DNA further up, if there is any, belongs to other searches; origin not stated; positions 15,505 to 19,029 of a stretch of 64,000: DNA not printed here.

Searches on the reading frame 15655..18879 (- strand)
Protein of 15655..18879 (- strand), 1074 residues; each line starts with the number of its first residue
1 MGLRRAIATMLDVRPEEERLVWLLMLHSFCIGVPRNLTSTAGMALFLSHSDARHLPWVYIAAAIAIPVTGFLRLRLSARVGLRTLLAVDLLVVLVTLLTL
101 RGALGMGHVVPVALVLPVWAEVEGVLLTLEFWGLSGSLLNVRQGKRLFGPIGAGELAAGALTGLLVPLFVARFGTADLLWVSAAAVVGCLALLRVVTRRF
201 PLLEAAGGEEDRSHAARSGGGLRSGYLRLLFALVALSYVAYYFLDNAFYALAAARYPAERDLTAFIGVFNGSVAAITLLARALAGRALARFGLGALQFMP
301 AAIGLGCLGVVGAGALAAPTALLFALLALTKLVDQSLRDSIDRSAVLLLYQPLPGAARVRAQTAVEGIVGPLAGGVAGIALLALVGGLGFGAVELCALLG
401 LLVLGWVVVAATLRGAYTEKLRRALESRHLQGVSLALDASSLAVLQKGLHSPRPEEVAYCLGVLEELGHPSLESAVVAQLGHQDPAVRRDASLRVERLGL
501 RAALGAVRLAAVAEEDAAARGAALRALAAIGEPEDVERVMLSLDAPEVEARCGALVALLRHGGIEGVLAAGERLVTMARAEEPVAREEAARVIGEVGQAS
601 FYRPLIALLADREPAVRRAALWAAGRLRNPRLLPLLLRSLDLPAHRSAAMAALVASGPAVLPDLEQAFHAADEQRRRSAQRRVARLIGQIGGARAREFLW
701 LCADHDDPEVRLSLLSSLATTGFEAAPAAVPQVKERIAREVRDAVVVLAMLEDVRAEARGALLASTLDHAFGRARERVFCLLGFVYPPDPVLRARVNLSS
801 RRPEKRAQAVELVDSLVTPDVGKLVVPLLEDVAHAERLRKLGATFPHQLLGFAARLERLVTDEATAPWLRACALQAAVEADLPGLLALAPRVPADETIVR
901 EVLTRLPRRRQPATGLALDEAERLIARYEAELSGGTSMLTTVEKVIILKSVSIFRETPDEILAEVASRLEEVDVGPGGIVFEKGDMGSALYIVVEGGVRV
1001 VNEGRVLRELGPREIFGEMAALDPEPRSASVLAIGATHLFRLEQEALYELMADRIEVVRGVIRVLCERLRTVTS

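Call 5: search_protein_families(library=pfam, proteins=[window:15655-18879:-], max_evalue=0.01)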
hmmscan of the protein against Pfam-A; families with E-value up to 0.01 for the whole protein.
window:15655-18879:- (1074 aa): 4 families
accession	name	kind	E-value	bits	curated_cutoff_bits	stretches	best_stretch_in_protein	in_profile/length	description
PF13646.12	HEAT_2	-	7.8e-19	68.2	27.7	3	574-652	4-83/88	HEAT repeats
PF00027.35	cNMP_binding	-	7.4e-18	64.8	27.5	1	974-1053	4-88/89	Cyclic nucleotide-binding domain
PF02985.28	HEAT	-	0.0055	17.3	23.5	0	603-626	3-26/31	HEAT repeat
PF03219.20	TLC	-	0.0074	15.6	21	0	222-413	279-487/491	TLC ATP/ADP transporter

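Call 6: search_protein_families(library=ncbifam, proteins=[window:15655-18879:-], max_evalue=0.01)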
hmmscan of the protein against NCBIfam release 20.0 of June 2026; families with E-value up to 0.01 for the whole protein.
window:15655-18879:- (1074 aa): 7 families
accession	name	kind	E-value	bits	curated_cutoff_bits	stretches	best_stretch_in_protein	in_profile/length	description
NF058543.1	ActPatMycb56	equivalog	3.4e-08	32.7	460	1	952-1070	2-123/317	acetyltransferase Pat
NF010374.0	PRK13800.1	equivalog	4.6e-06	25.2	1196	1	434-711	616-888/898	fumarate reductase/succinate dehydrogenase flavoprotein subunit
NF041163.2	encap_f2b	equivalog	3.8e-05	23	400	1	948-1054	73-186/450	family 2B encapsulin nanocompartment shell protein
TIGR03896.1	cyc_nuc_ocin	subfamily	0.0019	17.6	161.05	1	953-1052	145-249/317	bacteriocin-type transport-associated protein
NF008732.0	PRK11753.1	equivalog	0.0031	17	266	1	980-1073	34-133/214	cAMP-activated global transcriptional regulator CRP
TIGR00769.1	AAA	superfamily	0.0045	16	387.2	0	223-417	262-472/472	NTP/NDP exchange transporter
NF045915.1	PhycobilmeDegNblB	equivalog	0.0057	16.2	300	0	686-736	153-203/214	phycobilisome degradation protein NblB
